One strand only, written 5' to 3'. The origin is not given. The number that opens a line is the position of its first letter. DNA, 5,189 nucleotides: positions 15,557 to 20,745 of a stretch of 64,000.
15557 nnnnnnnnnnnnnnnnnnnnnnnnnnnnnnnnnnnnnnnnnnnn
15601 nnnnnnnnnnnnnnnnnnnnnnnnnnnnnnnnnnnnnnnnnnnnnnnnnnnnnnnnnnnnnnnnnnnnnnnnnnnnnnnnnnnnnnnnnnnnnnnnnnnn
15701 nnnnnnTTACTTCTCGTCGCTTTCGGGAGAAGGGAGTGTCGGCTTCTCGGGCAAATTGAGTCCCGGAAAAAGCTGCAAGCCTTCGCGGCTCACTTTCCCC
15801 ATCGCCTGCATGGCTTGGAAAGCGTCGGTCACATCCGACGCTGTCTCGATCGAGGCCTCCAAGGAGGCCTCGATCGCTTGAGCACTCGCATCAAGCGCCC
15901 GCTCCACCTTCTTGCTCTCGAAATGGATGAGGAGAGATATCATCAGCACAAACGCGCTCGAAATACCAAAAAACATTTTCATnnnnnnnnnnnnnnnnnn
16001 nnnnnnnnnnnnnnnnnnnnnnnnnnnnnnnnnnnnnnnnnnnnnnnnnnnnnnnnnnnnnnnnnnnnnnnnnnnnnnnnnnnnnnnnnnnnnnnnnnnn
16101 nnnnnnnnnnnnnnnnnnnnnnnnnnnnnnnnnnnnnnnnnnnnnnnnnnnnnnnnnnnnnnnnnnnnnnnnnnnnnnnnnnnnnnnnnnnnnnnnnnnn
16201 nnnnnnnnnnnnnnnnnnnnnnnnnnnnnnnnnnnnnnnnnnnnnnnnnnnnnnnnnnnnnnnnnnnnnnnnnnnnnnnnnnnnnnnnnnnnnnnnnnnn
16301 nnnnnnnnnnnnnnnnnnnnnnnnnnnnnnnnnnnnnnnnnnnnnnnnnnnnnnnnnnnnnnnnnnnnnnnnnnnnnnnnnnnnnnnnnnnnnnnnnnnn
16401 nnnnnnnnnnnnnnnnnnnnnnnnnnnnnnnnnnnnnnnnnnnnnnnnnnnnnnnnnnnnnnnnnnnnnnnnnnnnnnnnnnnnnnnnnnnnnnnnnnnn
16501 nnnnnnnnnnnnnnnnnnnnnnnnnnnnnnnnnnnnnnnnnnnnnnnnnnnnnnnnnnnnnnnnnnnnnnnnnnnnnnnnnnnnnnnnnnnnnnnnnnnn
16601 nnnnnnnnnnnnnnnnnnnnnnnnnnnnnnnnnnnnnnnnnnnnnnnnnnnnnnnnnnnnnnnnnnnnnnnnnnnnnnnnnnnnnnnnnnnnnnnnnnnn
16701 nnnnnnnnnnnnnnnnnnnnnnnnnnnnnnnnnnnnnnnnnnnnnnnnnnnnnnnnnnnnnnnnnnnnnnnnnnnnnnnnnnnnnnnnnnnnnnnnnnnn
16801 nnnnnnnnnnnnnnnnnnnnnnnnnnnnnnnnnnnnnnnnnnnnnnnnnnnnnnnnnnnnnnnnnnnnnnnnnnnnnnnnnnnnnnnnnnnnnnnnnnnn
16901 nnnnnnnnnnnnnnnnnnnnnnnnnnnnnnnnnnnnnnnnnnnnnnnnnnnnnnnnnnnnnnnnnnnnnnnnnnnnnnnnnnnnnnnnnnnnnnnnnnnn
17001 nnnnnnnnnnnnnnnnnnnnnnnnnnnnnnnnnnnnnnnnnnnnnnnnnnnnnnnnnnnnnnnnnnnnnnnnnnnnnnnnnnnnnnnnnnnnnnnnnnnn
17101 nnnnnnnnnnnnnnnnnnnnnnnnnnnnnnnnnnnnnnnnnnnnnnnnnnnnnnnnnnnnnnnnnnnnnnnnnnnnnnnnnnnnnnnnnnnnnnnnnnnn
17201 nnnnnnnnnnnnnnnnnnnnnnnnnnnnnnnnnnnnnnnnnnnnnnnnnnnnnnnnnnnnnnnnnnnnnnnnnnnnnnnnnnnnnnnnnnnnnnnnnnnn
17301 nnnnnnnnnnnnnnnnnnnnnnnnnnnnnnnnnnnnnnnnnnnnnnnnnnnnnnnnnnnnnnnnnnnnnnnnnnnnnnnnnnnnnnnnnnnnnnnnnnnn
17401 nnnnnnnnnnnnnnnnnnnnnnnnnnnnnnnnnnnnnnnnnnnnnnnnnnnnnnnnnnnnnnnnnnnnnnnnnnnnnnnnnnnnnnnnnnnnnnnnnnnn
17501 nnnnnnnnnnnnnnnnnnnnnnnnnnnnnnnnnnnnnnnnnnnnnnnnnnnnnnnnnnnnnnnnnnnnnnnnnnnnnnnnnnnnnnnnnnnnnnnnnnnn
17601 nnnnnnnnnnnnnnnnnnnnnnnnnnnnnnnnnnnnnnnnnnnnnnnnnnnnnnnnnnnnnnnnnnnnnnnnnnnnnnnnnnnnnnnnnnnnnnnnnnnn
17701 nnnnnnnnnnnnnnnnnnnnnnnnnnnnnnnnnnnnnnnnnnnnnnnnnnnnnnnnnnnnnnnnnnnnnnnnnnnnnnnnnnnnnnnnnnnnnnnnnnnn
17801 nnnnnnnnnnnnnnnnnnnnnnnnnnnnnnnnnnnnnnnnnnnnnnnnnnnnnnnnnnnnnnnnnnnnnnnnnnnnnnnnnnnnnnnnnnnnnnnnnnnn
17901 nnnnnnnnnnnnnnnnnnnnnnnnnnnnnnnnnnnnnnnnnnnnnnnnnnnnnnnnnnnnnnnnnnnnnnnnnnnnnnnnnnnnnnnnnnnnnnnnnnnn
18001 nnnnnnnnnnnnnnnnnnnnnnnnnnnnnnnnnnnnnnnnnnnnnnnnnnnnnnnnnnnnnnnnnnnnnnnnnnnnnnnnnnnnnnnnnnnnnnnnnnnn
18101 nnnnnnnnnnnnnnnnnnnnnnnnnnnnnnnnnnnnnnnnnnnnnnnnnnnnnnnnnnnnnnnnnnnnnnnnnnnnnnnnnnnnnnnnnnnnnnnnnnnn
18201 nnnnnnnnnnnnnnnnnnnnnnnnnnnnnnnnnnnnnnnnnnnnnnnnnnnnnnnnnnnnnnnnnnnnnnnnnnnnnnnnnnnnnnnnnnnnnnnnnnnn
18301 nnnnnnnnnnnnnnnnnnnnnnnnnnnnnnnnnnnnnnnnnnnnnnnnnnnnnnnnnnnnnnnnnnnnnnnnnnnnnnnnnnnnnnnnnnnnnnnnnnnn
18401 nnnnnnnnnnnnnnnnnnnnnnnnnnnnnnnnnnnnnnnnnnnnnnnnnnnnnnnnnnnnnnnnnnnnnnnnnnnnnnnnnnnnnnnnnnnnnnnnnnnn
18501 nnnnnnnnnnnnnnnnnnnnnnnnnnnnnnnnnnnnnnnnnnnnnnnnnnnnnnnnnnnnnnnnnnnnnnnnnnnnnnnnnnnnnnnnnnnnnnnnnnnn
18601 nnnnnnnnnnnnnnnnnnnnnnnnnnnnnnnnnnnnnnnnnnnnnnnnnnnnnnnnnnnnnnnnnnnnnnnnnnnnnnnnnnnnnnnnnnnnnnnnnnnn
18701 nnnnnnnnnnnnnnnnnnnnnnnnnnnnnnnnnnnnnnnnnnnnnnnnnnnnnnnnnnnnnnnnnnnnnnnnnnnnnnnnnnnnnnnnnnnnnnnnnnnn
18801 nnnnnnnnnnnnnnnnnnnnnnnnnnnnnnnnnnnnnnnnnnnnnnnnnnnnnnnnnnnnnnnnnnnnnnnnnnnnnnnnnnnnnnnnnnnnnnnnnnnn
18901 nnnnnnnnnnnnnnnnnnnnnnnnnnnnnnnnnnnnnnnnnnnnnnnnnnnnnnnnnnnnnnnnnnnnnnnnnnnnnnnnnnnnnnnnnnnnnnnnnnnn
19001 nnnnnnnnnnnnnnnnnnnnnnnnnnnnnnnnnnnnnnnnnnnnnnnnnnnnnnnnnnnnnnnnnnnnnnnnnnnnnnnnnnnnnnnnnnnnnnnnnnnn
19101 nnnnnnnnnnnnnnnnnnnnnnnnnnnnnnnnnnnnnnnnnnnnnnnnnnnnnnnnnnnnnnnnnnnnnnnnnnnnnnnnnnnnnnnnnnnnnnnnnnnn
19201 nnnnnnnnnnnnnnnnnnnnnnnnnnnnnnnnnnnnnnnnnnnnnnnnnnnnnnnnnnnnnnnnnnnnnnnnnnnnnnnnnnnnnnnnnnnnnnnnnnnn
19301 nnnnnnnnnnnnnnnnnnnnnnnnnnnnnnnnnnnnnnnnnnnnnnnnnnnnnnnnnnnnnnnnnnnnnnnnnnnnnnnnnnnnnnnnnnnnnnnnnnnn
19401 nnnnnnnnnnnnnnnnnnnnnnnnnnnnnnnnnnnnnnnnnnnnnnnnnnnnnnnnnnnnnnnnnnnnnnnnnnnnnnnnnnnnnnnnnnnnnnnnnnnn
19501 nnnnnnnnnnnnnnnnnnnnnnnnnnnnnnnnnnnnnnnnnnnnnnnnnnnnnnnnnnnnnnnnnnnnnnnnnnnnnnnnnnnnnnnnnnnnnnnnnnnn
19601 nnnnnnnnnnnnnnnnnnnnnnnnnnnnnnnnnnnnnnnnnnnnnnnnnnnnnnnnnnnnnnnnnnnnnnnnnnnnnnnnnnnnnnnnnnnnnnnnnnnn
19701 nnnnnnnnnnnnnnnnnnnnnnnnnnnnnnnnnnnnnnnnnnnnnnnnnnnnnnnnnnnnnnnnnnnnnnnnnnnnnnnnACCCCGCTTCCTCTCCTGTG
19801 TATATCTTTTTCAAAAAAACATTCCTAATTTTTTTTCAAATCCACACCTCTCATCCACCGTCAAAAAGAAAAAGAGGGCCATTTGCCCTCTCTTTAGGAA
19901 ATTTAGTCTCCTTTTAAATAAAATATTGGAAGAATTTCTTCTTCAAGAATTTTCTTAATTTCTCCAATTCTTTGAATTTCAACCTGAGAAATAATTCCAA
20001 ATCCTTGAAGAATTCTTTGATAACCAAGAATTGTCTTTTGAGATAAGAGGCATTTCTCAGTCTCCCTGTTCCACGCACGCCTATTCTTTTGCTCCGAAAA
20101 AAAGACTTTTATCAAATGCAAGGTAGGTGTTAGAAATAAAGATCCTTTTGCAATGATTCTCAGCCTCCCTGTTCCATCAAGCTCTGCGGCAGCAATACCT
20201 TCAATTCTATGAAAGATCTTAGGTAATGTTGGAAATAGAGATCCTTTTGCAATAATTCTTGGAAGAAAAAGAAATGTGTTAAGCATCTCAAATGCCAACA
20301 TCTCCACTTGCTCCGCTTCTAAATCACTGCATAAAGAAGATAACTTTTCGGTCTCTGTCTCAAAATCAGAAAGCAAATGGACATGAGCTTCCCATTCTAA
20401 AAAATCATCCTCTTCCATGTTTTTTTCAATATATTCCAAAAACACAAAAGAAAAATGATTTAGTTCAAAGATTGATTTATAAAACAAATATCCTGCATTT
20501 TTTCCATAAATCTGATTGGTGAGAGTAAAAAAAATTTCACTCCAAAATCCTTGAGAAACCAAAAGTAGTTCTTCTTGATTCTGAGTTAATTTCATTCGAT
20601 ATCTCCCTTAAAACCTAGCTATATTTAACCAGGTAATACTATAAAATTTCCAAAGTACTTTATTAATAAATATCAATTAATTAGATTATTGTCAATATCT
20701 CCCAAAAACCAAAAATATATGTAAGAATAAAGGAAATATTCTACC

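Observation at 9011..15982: A/T-rich accessory cluster of seven tightly packed genes for predicted secreted proteins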

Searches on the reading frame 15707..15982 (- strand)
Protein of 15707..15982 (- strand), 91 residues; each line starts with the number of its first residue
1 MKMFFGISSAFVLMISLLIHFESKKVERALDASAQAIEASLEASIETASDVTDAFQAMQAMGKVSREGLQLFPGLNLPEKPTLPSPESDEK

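Call 3: search_protein_families(library=pfam, proteins=[window:15707-15982:-], max_evalue=1)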
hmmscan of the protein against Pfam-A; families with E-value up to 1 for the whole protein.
window:15707-15982:- (91 aa): 4 families
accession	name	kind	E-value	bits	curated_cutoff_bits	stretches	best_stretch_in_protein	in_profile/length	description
PF00430.23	ATP-synt_B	-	0.011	16.3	28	1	6-59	4-57/132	ATP synthase B/B' CF(0)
PF05405.19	Mt_ATP-synt_B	-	0.087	12.9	21.7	1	10-53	22-65/163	Mitochondrial ATP synthase B chain precursor (ATP-synt_B)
PF06667.17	PspB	-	0.17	12.4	25.6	1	7-53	11-55/73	Phage shock protein B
PF17968.6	Tlr3_TMD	-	0.2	12.4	25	1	2-22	6-29/33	Toll-like receptor 3 trans-membrane domain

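Call 4: search_protein_families(library=ncbifam, proteins=[window:15707-15982:-], max_evalue=1)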
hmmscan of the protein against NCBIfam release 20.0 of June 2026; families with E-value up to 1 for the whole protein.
window:15707-15982:- (91 aa): 2 families
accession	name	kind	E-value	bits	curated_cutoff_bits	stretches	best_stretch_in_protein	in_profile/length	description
NF009961.0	PRK13428.1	equivalog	0.011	14.9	328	1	1-60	1-61/445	F0F1 ATP synthase subunit B/delta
NF005234.0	PRK06739.1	equivalog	0.084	11.8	564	1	16-59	254-296/352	pyruvate kinase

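Call 28: search_protein_families(library=phrogs, proteins=[window:15707-15982:-], max_evalue=0.1)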
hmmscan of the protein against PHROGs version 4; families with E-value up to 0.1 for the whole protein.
window:15707-15982:- (91 aa): 0 families

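Call 29: search_protein_families(library=padloc, proteins=[window:15707-15982:-], max_evalue=0.1)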
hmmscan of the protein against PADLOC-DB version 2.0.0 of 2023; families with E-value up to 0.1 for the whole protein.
window:15707-15982:- (91 aa): 0 families

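Call 35: find_encoding_contigs(protein=window:15707-15982:-, flank=10000, max_places=8)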
Protein window:15707-15982:- (91 aa): 5 contigs read that carry it; 3 places shown.
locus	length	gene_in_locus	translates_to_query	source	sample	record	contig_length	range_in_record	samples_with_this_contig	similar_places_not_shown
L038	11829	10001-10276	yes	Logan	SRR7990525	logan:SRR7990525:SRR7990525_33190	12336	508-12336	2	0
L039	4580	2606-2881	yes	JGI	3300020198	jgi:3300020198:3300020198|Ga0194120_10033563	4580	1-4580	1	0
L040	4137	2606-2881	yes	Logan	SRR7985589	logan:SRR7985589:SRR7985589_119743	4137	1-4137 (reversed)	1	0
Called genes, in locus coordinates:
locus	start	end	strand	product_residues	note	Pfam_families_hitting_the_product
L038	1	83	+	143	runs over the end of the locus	PF03946:Ribosomal_L11_N, PF00298:Ribosomal_L11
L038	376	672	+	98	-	PF02223:Thymidylate_kin (weak)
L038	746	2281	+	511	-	PF02934:GatB_N, PF02637:GatB_Yqey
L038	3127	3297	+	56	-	-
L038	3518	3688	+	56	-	-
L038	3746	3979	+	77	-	-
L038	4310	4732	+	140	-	-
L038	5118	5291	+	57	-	-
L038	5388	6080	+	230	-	-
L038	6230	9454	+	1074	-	PF02811:PHP, PF07733:DNA_pol3_alpha, PF17657:DNA_pol3_finger, PF14579:HHH_6, PF01336:tRNA_anti-codon (weak)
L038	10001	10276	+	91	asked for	-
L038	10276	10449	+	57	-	-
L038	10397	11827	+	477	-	?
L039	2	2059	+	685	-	?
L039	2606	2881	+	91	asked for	-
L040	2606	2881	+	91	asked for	-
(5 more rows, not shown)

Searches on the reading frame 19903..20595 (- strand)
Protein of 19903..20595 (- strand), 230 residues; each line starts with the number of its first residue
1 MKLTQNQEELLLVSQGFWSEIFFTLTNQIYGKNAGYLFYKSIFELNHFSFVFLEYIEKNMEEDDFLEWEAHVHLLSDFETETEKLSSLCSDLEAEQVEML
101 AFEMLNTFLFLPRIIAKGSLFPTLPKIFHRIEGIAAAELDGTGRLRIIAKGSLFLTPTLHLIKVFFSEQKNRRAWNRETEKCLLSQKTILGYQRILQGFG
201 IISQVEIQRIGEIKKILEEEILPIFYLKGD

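Call 28: search_protein_families(library=phrogs, proteins=[window:19903-20595:-], max_evalue=0.1)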
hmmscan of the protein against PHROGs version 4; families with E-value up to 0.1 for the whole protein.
window:19903-20595:- (230 aa): 1 family
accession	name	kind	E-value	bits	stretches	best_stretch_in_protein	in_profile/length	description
phrog_26806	-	unknown function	0.061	14.9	0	4-92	3-94/97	-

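Call 29: search_protein_families(library=padloc, proteins=[window:19903-20595:-], max_evalue=0.1)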
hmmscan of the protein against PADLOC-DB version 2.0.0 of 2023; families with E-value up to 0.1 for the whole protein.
window:19903-20595:- (230 aa): 0 families

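Call 32: search_protein_families(library=pfam, proteins=[window:19903-20595:-], max_evalue=0.1)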
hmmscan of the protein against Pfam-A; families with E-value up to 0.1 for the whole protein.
window:19903-20595:- (230 aa): 0 families
